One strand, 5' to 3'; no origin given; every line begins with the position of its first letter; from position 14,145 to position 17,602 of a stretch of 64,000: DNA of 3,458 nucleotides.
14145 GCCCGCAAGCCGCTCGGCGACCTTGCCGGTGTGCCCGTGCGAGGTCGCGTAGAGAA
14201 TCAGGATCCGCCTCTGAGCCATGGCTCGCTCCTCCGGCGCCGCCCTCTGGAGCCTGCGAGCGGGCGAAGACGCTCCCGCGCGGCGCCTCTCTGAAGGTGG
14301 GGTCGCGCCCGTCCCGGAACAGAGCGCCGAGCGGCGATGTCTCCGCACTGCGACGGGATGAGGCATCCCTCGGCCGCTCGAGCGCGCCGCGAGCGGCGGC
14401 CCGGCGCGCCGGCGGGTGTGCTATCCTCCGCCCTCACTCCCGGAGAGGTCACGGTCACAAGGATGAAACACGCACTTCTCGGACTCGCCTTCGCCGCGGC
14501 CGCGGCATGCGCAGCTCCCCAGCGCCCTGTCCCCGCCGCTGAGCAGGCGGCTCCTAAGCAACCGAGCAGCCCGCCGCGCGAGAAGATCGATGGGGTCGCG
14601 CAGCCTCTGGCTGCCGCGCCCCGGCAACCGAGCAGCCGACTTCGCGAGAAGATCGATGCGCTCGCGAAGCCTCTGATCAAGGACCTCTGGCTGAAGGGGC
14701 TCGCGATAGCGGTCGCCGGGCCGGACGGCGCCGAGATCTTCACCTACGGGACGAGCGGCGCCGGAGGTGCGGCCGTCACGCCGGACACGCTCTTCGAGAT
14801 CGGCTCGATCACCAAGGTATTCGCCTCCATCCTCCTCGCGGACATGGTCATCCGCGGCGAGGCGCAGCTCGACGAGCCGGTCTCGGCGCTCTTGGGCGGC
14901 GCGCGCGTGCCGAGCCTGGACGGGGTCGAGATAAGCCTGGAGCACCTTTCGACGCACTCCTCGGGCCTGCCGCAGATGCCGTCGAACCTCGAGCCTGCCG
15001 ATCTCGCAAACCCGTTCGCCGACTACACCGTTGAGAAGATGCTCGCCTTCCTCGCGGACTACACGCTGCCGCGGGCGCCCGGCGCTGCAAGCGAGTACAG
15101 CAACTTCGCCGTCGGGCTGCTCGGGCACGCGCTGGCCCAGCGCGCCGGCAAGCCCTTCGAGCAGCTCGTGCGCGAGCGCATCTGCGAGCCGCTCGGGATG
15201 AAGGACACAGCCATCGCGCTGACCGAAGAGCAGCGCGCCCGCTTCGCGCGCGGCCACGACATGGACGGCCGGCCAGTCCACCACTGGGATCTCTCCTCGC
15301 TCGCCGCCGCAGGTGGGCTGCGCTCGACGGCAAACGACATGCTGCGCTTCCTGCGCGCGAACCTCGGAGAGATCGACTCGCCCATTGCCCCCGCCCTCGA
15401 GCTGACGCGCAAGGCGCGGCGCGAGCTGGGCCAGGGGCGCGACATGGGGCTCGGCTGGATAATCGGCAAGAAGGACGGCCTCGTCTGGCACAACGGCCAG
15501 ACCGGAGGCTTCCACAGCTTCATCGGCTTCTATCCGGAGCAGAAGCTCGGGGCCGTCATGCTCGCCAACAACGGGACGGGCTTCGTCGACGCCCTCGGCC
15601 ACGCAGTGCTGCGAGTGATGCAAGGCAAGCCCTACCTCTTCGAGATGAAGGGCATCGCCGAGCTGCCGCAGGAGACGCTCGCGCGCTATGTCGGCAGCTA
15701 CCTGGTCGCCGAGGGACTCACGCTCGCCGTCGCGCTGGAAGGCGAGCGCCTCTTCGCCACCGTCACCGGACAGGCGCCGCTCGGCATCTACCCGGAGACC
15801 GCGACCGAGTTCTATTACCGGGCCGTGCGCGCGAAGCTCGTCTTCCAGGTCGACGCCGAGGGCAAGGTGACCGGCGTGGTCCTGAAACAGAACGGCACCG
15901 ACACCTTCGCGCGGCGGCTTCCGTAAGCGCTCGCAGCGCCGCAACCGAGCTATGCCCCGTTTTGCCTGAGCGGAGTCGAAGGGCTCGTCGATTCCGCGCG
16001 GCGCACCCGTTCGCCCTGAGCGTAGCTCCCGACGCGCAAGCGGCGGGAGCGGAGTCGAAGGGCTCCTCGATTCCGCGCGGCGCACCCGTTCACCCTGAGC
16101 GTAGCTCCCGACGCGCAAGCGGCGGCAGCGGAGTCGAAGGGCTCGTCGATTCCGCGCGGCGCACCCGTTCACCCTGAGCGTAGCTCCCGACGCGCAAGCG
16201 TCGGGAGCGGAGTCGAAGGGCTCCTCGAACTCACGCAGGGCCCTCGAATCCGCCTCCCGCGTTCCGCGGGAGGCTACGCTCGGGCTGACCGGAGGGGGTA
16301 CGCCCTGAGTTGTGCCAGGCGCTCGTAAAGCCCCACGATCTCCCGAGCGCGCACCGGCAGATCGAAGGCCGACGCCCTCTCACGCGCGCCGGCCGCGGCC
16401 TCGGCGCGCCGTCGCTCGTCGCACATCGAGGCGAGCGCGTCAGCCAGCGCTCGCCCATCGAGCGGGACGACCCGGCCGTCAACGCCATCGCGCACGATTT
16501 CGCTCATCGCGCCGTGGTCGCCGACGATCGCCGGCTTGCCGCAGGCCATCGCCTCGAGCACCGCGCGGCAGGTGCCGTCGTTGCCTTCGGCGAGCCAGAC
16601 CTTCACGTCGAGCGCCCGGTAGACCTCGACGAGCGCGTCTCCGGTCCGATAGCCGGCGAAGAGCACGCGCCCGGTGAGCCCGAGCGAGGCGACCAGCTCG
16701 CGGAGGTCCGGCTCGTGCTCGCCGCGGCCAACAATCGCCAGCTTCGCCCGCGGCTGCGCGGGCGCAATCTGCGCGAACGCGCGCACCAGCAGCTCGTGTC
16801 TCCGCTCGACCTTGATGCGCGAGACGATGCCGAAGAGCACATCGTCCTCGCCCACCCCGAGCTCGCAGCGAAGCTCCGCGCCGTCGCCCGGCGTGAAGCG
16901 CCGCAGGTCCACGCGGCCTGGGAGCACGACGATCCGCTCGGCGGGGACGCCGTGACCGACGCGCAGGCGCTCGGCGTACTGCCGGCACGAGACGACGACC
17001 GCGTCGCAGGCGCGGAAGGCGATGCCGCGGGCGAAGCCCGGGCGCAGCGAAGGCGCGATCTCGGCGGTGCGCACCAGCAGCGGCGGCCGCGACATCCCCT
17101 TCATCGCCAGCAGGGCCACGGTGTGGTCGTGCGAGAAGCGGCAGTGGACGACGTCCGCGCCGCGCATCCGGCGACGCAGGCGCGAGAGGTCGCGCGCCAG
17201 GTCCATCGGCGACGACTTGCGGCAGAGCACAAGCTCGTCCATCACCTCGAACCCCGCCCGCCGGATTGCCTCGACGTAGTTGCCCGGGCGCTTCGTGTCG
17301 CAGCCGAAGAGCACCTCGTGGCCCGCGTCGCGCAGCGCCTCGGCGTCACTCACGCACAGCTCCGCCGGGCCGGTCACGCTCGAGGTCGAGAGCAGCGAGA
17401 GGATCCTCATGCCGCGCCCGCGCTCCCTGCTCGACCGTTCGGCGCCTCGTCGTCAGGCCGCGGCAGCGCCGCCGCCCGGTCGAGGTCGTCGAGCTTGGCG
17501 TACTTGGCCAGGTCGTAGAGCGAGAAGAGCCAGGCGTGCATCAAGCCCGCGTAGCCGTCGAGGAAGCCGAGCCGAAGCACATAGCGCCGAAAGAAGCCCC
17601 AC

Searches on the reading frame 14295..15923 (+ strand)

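Call 88: search_protein_families(library=pfam, proteins=[window:14295-15923:+], max_evalue=0.0001)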
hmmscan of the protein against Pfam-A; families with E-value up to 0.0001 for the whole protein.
window:14295-15923:+ (543 aa): 2 families
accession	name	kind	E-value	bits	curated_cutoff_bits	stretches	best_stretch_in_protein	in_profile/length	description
PF00144.29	Beta-lactamase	-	1.2e-65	222.3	27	1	121-431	2-315/329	Beta-lactamase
PF11954.13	DUF3471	-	2.4e-11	44.4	29.3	1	456-531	6-89/103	Domain of unknown function (DUF3471)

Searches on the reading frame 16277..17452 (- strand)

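Call 88: search_protein_families(library=pfam, proteins=[window:16277-17452:-], max_evalue=0.0001)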
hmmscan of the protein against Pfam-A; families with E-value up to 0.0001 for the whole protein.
window:16277-17452:- (392 aa): 4 families
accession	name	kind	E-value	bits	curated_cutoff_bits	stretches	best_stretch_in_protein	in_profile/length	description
PF00534.26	Glycos_transf_1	-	1.4e-27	96.7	26.4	1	197-351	8-163/172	Glycosyl transferases group 1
PF13692.12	Glyco_trans_1_4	-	2.2e-26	93.3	27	1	207-344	4-140/142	Glycosyl transferases group 1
PF13439.12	Glyco_transf_4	-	1.2e-12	48.6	28.5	1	37-185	12-170/170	Glycosyltransferase Family 4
PF13524.12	Glyco_trans_1_2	-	3.4e-05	24.3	25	1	225-370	8-140/144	Glycosyl transferase-like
